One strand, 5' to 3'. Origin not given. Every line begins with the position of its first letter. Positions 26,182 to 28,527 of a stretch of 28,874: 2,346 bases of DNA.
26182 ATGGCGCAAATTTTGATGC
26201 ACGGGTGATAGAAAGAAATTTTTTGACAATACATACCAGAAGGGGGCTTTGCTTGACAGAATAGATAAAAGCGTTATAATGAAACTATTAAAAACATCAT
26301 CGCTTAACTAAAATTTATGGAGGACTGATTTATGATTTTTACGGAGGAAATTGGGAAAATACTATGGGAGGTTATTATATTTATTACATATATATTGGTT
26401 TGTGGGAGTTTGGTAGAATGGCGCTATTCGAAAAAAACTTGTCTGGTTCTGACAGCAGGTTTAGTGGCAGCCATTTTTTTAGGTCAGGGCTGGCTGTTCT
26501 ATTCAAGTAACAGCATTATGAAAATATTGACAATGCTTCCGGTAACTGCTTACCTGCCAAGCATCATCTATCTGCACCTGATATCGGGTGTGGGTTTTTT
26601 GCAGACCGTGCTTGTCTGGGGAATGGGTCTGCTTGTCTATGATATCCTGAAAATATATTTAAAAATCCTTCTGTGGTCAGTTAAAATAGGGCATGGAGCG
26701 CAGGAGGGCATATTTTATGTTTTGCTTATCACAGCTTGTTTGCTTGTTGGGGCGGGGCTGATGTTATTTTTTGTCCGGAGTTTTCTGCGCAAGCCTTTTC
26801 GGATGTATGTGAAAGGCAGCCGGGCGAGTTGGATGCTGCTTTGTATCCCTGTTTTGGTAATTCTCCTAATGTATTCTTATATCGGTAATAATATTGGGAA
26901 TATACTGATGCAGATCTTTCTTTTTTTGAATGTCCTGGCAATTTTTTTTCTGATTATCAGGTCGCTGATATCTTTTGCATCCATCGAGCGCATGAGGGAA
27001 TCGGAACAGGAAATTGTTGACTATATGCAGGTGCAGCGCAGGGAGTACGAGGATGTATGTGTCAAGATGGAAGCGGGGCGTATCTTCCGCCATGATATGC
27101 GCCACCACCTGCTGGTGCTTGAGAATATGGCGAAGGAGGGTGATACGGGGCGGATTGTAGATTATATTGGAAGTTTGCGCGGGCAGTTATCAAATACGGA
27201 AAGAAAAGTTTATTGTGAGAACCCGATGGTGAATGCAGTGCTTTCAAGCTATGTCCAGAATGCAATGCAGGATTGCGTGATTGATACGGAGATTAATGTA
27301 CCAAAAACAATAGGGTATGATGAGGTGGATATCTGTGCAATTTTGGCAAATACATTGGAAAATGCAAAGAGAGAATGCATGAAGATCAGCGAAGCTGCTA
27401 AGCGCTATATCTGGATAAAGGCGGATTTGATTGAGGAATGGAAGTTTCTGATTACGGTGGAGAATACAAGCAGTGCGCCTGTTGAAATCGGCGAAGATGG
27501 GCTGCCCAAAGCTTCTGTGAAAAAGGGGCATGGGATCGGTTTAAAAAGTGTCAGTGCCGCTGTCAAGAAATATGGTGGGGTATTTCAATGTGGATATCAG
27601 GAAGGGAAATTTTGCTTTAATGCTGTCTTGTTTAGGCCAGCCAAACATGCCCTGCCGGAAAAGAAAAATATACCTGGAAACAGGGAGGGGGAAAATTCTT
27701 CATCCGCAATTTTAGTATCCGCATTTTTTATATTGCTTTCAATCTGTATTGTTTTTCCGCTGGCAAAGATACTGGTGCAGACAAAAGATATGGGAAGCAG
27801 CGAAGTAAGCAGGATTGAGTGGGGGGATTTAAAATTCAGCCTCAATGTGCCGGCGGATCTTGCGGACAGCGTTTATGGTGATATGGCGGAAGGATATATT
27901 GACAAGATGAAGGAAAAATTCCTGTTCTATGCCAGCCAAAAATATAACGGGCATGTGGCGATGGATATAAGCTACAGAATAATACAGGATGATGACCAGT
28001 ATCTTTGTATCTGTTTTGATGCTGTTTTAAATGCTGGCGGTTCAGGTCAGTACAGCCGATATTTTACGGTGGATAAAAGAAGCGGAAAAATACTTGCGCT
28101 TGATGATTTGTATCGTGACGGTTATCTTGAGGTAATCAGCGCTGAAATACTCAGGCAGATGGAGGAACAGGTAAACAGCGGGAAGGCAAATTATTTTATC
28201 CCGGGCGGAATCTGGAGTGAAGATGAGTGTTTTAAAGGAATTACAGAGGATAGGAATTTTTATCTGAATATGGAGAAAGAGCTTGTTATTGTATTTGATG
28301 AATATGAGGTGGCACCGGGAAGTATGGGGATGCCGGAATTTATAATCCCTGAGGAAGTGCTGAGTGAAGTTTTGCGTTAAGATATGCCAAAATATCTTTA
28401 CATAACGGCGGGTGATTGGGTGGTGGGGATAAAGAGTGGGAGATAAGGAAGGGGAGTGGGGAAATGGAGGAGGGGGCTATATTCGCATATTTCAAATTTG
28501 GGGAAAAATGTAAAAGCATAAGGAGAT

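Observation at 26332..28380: AgrC/NatK-type histidine kinase fused to an extracytoplasmic RsiV-like (DUF4163/DUF3298) domain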

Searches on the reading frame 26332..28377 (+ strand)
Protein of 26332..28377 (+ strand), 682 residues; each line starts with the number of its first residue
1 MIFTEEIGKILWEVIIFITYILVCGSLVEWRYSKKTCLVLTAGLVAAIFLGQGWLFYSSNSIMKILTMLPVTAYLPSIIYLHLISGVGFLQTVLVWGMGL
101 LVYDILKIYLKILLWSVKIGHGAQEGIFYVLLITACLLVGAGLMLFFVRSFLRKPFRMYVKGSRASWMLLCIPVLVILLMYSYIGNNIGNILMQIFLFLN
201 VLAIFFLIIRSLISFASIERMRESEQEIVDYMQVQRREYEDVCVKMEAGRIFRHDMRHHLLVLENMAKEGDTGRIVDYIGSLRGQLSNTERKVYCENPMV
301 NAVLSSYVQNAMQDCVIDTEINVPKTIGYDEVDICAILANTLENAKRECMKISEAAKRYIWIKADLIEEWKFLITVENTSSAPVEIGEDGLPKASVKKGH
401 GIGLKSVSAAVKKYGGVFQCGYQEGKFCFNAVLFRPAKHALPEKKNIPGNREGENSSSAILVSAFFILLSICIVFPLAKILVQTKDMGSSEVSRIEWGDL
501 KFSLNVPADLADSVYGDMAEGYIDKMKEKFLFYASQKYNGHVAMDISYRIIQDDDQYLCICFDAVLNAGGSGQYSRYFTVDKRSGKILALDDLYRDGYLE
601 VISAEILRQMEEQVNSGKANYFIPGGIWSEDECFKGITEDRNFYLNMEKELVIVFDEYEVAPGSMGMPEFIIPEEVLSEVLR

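Call 4: search_protein_families(library=pfam, proteins=[window:26332-28377:+], max_evalue=1)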
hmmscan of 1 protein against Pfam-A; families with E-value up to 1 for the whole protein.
window:26332-28377:+ (682 aa): 5 families
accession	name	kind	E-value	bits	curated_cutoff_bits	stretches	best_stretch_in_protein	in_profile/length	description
PF11738.13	DUF3298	-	1.8e-15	58.1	24.1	1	591-673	1-82/84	Protein of unknown function (DUF3298)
PF14501.12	HATPase_c_5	-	4.7e-15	55.8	22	1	331-430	3-98/102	GHKL domain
PF02518.31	HATPase_c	-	0.0029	18.5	26.4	1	330-424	2-97/111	Histidine kinase-, DNA gyrase B-, and HSP90-like ATPase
PF07916.16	TraG_N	-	0.023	14.1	36.1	1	170-223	341-394/462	TraG-like protein, N-terminal region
PF23480.1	YGL204C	-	0.44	11.5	27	0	130-206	22-101/101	YGL204C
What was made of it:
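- On HPK10 / AgrC-type histidine kinase (Pfam HATPase_c_5): PF14501 at 55.8 bits against a cut-off of 22 (call 4).
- On Anti-sigma-V factor RsiV (NCBIfam NF052658 equivalog): Pfam DUF3298 is hit, but Pfam DUF4163/PdaC is not (call 4).
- Checked: Pfam (call 4) gives HATPase_c_5 at aa 331-430 (E 4.7e-15, 55.8 bits against a cut-off of 22) and DUF3298 at aa 591-673 (E 1.8e-15, 58.1 bits against a cut-off of 24.1).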

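Call 5: search_protein_families(library=ncbifam, proteins=[window:26332-28377:+], max_evalue=1)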
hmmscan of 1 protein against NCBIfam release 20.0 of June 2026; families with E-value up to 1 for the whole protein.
window:26332-28377:+ (682 aa): 1 family
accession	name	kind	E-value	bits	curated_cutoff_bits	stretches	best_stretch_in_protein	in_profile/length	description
NF052658.1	RsiV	equivalog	2.2e-42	145.4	250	1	535-681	133-280/286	anti-sigma-V factor RsiV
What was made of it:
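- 27634..27705 (+): Disordered, poorly conserved cytoplasmic linker (aa 435-458). It is not an anti-sigma domain. The RsiV profile alignment does not cover it (call 5).
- Checked: NCBIfam (call 5) matches the RsiV equivalog NF052658 at 145 bits (E 2e-42) over aa 535-681, which correspond to profile positions 133-280 of 286.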

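Call 8: find_homologous_proteins(query=window:26332-28377:+)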
Query window:26332-28377:+ (682 aa): 201 proteins with E <= 0.001 among 8000 candidates; the best 120 are listed.
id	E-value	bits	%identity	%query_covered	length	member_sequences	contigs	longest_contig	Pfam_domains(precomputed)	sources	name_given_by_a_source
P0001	0.0e+0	1526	100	100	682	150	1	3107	PF11738.14,PF14501.13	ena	-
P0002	7.8e-235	799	53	100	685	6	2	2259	PF11738.14,PF14501.13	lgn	-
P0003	1.4e-232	792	53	100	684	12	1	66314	PF11738.14,PF14501.13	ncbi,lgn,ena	-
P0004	9.8e-230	783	52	98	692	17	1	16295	PF11738.14,PF14501.13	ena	-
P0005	2.3e-229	781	51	100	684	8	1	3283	PF11738.14,PF14501.13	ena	-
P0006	6.2e-228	777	52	99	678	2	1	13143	PF11738.14,PF14501.13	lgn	-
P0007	1.1e-193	663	45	76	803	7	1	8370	PF11738.14,PF14501.13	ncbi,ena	-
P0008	2.1e-189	649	43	74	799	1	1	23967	PF11738.14,PF14501.13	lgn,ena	-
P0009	1.1e-188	647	43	74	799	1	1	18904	PF11738.14,PF14501.13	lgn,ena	-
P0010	3.1e-188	645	43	74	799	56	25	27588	PF11738.14,PF14501.13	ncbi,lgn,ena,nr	ncbi:MAG: GHKL domain-containing protein [Acutalibacteraceae bacterium]|nr:GHKL domain-containing pr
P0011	1.8e-186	640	43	74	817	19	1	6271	PF11738.14,PF14501.13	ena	-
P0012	1.6e-185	636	42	74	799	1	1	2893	PF11738.14,PF14501.13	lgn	-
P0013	1.9e-185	636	42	74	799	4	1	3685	PF11738.14,PF14501.13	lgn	-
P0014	3.3e-184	632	44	74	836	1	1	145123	PF11738.14,PF14501.13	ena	-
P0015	5.1e-184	631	41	77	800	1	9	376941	PF11738.14,PF14501.13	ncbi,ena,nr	ncbi:MAG TPA: GHKL domain-containing protein [Firmicutes bacterium]|nr:GHKL domain-containing protei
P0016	5.9e-184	631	43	74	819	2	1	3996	PF11738.14,PF14501.13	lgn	-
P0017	9.6e-183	627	40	74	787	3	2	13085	PF11738.14,PF14501.13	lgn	-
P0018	1.6e-182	627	40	74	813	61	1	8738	PF11738.14,PF14501.13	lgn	-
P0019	3.4e-182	625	42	74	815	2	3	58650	PF11738.14,PF14501.13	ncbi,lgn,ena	-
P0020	1.1e-181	624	42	74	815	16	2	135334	PF11738.14,PF14501.13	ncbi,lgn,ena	-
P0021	1.0e-180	621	41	73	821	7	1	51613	PF11738.14,PF14501.13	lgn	-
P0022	8.1e-179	614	43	74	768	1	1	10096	PF11738.14,PF14501.13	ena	-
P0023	8.5e-179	614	43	99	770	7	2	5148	PF11738.14,PF14501.13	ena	-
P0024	2.8e-178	613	42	63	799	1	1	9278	PF11738.14,PF14501.13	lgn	-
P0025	5.2e-178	612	43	63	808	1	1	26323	PF11738.14,PF14501.13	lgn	-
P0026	1.1e-177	611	41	74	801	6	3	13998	PF11738.14,PF14501.13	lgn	-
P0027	1.3e-175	604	40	74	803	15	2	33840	PF11738.14,PF02518.32,PF14501.13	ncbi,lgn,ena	-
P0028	6.8e-174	598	43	63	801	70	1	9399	PF11738.14,PF14501.13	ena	-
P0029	1.4e-172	594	44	66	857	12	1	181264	PF11738.14,PF14501.13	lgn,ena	-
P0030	1.2e-171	591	41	73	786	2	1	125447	PF11738.14,PF14501.13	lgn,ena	-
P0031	9.1e-171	588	40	77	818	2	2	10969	PF11738.14,PF14501.13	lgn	-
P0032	7.8e-170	585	38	77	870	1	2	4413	PF11738.14,PF14501.13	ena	-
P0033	2.4e-169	583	40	74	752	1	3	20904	PF11738.14,PF14501.13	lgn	-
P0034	3.2e-169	583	39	74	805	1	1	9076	PF11738.14,PF14501.13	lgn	-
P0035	1.1e-168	581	40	74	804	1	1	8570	PF11738.14,PF14501.13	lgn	-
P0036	2.1e-168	580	40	100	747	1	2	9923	PF11738.14,PF14501.13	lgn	-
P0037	2.2e-168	580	40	100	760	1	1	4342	PF11738.14,PF14501.13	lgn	-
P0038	3.7e-168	579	40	100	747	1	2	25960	PF11738.14,PF14501.13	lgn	-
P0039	4.4e-168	579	40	100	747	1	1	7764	PF11738.14,PF14501.13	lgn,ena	-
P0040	4.6e-168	579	40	100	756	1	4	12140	PF11738.14,PF14501.13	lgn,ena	-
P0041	1.1e-167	578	42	74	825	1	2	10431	PF11738.14,PF14501.13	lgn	-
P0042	1.4e-167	577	40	100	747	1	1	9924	PF11738.14,PF14501.13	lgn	-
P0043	1.8e-167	577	40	100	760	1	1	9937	PF11738.14,PF14501.13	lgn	-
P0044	6.4e-167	575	40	100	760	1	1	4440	PF11738.14,PF14501.13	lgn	-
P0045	1.1e-166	574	40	74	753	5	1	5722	PF11738.14,PF14501.13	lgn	-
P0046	1.2e-166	574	40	100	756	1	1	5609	PF11738.14,PF14501.13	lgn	-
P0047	1.9e-166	573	40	100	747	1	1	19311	PF11738.14,PF14501.13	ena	-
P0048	2.0e-166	573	40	100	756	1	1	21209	PF11738.14,PF14501.13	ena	-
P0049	3.5e-166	573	40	100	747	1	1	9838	PF11738.14,PF14501.13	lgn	-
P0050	3.6e-166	572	40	100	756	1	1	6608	PF11738.14,PF14501.13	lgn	-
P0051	3.8e-166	572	36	79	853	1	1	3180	PF11738.14,PF14501.13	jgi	-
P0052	8.7e-166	571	39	100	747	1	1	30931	PF11738.14,PF14501.13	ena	-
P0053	1.3e-164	567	39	100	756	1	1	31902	PF11738.14,PF14501.13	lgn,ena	-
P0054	1.8e-164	567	40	75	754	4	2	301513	PF11738.14,PF14501.13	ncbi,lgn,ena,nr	ncbi:MAG: GHKL domain-containing protein [Lachnospiraceae bacterium]|nr:GHKL domain-containing prote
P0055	3.2e-164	566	37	74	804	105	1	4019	PF11738.14,PF14501.13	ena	-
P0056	2.7e-163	563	41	73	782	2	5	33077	PF11738.14,PF14501.13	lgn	-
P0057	3.6e-162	559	40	74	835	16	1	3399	PF11738.14,PF14501.13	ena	-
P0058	3.7e-162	559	41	74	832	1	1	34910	PF11738.14,PF14501.13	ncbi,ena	-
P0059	7.0e-162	558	38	73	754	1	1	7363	PF11738.14,PF14501.13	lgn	-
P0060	1.7e-161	557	41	99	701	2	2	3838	PF11738.14,PF14501.13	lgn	-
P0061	1.1e-160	554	40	74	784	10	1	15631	PF11738.14,PF14501.13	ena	-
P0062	1.1e-160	554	38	73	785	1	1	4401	PF11738.14,PF14501.13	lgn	-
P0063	9.7e-160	551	38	74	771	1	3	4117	PF11738.14,PF02518.32,PF14501.13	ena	-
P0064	1.2e-159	551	38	74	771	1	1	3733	PF11738.14,PF02518.32,PF14501.13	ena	-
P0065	2.3e-159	550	38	74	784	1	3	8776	PF11738.14,PF02518.32,PF14501.13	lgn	-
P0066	6.1e-159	549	37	74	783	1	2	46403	PF11738.14,PF02518.32,PF14501.13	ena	-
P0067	1.3e-158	548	41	99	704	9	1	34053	PF11738.14,PF14501.13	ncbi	-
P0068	1.7e-158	547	42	63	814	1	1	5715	PF11738.14,PF14501.13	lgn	-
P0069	3.9e-158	546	38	74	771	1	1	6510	PF11738.14,PF02518.32,PF14501.13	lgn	-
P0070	3.7e-157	543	37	74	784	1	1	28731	PF11738.14,PF14501.13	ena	-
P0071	5.7e-157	542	37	74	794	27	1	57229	PF11738.14,PF14501.13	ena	-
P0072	6.6e-157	542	36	79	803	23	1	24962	PF11738.14,PF14501.13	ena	-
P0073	9.6e-157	541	37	74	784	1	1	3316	PF11738.14,PF14501.13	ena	-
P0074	1.0e-156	541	37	74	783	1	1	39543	PF11738.14,PF14501.13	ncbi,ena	-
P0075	3.6e-156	539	37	74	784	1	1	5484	PF11738.14,PF14501.13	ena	-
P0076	4.3e-156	539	40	98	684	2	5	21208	PF11738.14,PF14501.13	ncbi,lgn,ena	-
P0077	7.7e-156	538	38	70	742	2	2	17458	PF11738.14,PF14501.13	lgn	-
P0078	5.9e-155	535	42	63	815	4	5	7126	PF11738.14,PF14501.13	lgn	-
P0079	3.6e-153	530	39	63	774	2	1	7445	PF11738.14,PF14501.13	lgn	-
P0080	4.2e-153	529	35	73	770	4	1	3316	PF11738.14,PF02518.32,PF14501.13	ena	-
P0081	1.1e-152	528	36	74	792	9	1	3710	PF11738.14,PF02518.32,PF14501.13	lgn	-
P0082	2.5e-151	523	39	98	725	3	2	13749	PF11738.14,PF02518.32,PF14501.13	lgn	-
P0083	2.9e-150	520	39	98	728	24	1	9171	PF11738.14,PF14501.13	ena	-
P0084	3.3e-150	520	40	99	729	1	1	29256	PF11738.14,PF14501.13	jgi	-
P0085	1.9e-149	517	36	73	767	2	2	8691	PF11738.14,PF14501.13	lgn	-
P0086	5.5e-148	512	35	74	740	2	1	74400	PF11738.14,PF14501.13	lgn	-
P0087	2.1e-147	510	36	73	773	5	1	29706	PF11738.14,PF14501.13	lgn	-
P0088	9.4e-147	508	35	73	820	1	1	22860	PF11738.14,PF02518.32,PF14501.13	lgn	-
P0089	1.6e-145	504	40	68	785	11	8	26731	PF11738.14,PF14501.13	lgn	-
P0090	4.5e-145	503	39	68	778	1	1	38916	PF11738.14,PF14501.13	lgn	-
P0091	5.4e-145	503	39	99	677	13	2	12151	PF11738.14,PF14501.13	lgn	-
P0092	7.1e-145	502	38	99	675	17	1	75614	PF11738.14,PF02518.32,PF14501.13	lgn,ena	-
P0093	8.5e-145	502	34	74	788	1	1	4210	PF11738.14,PF14501.13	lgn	-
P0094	9.0e-145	502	39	99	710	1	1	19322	PF11738.14,PF14501.13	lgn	-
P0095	4.3e-144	500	35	73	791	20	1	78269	PF11738.14,PF14501.13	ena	-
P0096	4.8e-144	499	33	76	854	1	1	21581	PF11738.14,PF14501.13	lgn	-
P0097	1.4e-143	498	39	99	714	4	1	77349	PF11738.14,PF14501.13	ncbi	-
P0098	4.1e-143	496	39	99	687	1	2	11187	PF11738.14,PF14501.13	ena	-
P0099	5.1e-143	496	38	99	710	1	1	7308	PF11738.14,PF14501.13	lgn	-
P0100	1.7e-142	494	38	99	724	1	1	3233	PF11738.14,PF02518.32,PF14501.13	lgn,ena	-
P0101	1.9e-142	494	38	99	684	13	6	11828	PF11738.14,PF14501.13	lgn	-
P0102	3.9e-142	493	37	63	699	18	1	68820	PF11738.14,PF14501.13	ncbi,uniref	ncbi:MAG: GHKL domain-containing protein, partial [Gordonibacter sp.]|uniref:GHKL domain-containing 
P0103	7.7e-142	492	38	99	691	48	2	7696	PF11738.14,PF14501.13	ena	-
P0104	2.8e-141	490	38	99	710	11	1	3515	PF11738.14,PF14501.13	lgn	-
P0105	6.0e-141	489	38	99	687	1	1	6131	PF11738.14,PF14501.13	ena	-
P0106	1.2e-140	488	37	100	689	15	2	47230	PF11738.14,PF14501.13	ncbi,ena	-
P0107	7.7e-140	486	37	98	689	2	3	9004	PF11738.14,PF14501.13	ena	-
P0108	1.1e-139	485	38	98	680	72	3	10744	PF11738.14,PF14501.13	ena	-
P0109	3.1e-138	480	38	98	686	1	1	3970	PF11738.14,PF14501.13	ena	-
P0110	3.2e-138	480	38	98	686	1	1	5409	PF11738.14,PF14501.13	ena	-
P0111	1.6e-137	478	38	98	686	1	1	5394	PF11738.14,PF14501.13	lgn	-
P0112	3.1e-137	477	37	98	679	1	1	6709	PF11738.14,PF14501.13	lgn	-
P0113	5.0e-137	476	38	98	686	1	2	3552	PF11738.14,PF14501.13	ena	-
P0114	5.4e-137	476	38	98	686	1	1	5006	PF11738.14,PF14501.13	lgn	-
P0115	1.6e-136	475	39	99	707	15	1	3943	PF11738.14,PF14501.13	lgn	-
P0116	2.5e-136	474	34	73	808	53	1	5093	PF11738.14,PF14501.13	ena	-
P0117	4.9e-136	473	38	98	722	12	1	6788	PF11738.14,PF14501.13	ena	-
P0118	5.6e-136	473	33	73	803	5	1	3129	PF11738.14,PF14501.13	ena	-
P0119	1.4e-135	471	37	99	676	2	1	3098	PF11738.14,PF14501.13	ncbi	-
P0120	5.0e-134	466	38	64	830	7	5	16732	PF11738.14,PF14501.13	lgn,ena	-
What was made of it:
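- All 120 listed clusters at 90% identity carry PF14501 plus PF11738 (call 8).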

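Call 12: find_encoding_contigs(protein=P0003, flank=8000, max_places=3)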
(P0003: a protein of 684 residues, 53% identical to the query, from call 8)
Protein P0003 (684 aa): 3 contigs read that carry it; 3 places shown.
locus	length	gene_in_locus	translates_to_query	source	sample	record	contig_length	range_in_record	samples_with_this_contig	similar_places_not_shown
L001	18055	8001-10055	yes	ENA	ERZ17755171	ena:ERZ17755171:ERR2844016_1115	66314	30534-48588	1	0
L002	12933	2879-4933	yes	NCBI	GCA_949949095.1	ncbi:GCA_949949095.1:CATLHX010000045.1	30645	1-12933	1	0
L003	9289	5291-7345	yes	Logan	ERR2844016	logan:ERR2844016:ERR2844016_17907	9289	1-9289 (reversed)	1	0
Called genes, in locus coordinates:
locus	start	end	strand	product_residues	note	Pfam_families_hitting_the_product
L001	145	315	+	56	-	-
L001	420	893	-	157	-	-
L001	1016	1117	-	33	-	-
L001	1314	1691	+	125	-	PF00072:Response_reg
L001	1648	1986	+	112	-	PF00486:Trans_reg_C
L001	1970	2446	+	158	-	-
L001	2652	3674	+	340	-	-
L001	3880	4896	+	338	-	PF01381:HTH_3, PF12844:HTH_19 (weak), PF13443:HTH_26 (weak), PF13560:HTH_31 (weak), PF14559:TPR_19 (faint), PF23914:TPR_CcmH_CycH (faint), PF13428:TPR_14 (faint), PF13431:TPR_17 (faint), +1 more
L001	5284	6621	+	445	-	PF01554:MatE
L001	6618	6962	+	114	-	PF13189:Cytidylate_kin2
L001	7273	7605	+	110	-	-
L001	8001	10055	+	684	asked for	PF14501:HATPase_c_5, PF11738:DUF3298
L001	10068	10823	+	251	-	-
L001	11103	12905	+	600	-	PF00005:ABC_tran, PF02463:SMC_N (weak), PF13304:AAA_21 (faint)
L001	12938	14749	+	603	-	PF02463:SMC_N (faint), PF00005:ABC_tran, PF13304:AAA_21 (faint)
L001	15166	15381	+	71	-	-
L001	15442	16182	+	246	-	PF05076:SUFU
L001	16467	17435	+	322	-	PF22570:LiaF-TM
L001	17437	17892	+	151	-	PF19642:DUF6145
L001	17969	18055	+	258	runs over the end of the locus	PF03309:Pan_kinase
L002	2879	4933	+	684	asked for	PF14501:HATPase_c_5, PF11738:DUF3298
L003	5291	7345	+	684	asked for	PF14501:HATPase_c_5, PF11738:DUF3298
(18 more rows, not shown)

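Call 13: find_encoding_contigs(protein=P0015, flank=8000, max_places=3)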
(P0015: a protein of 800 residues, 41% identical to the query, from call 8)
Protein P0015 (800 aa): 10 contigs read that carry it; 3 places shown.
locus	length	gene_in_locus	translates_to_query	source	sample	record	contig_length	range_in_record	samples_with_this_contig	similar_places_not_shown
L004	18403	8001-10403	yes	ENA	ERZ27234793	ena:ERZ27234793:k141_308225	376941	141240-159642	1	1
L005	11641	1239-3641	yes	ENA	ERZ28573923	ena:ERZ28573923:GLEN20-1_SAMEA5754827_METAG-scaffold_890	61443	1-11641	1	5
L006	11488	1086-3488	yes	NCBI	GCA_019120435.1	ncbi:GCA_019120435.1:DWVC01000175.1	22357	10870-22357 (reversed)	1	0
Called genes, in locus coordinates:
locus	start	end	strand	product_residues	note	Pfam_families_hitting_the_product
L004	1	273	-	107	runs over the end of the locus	PF01371:Trp_repressor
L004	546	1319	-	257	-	PF12746:GNAT_acetyltran, PF00583:Acetyltransf_1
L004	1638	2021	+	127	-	PF02452:PemK_toxin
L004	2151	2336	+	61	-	-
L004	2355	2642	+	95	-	PF07875:Coat_F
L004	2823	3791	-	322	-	PF01087:GalP_UDP_transf, PF16285:DUF4931_N (weak), PF02744:GalP_UDP_tr_C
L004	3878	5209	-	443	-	PF10509:GalKase_gal_bdg, PF00288:GHMP_kinases_N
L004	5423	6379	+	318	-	PF02311:AraC_binding, PF12833:HTH_18, PF00165:HTH_AraC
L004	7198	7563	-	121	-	-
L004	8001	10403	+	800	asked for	PF14501:HATPase_c_5, PF11738:DUF3298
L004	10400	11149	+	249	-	PF00072:Response_reg, PF04397:LytTR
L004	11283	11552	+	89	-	-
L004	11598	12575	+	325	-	-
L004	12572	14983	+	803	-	PF19789:DUF6273 (weak)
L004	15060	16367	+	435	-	-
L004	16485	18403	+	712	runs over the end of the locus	PF17802:SpaA, PF19407:DUF5979 (faint), PF24547:DUF7601, PF05738:Cna_B, PF12892:FctA, PF05738:Cna_B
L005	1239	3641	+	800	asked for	PF14501:HATPase_c_5, PF11738:DUF3298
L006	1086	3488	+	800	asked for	PF14501:HATPase_c_5, PF11738:DUF3298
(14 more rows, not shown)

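Call 14: find_encoding_contigs(protein=P0054, flank=8000, max_places=3)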
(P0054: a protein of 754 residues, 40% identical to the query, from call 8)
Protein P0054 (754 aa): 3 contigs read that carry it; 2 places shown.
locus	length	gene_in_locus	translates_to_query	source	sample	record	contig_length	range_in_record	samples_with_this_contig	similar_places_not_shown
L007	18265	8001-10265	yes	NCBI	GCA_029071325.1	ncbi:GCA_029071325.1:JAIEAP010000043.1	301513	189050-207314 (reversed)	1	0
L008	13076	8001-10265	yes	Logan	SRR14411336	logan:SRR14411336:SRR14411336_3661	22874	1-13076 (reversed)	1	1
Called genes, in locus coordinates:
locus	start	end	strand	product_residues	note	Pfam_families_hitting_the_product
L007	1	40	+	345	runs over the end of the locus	PF21016:RlmN_N, PF04055:Radical_SAM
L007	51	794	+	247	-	PF00481:PP2C, PF13672:PP2C_2, PF07228:SpoIIE (weak)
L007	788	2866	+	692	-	PF00069:Pkinase, PF07714:PK_Tyr_Ser-Thr, PF03109:ABC1 (weak), PF14531:Kinase-like (faint), PF03793:PASTA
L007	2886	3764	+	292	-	PF16745:RsgA_N, PF03193:RsgA_GTPase, PF00009:GTP_EFTU (faint), PF01926:MMR_HSR1 (weak)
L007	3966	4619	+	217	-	PF00834:Ribul_P_3_epim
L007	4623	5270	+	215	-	PF04263:TPK_catalytic, PF04265:TPK_B1_binding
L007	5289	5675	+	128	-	PF04237:YjbR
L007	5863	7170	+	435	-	PF14501:HATPase_c_5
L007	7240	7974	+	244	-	PF00072:Response_reg, PF04397:LytTR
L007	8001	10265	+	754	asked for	PF14501:HATPase_c_5, PF11738:DUF3298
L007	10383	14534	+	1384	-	PF09479:Flg_new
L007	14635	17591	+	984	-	-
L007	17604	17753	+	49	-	-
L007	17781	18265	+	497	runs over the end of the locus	PF00015:MCPsignal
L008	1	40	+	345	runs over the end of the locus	PF21016:RlmN_N, PF04055:Radical_SAM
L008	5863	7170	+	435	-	PF14501:HATPase_c_5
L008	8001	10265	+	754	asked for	PF14501:HATPase_c_5, PF11738:DUF3298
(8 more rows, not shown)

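Call 15: find_encoding_contigs(protein=P0001, flank=10000, max_places=8)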
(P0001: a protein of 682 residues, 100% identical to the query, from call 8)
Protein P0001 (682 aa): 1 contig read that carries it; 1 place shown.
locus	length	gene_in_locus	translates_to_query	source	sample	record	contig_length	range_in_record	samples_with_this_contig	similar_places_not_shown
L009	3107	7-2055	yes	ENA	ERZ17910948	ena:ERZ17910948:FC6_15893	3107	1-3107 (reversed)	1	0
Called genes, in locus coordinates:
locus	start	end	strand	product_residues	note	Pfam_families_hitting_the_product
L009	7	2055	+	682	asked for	PF14501:HATPase_c_5, PF11738:DUF3298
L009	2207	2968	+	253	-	-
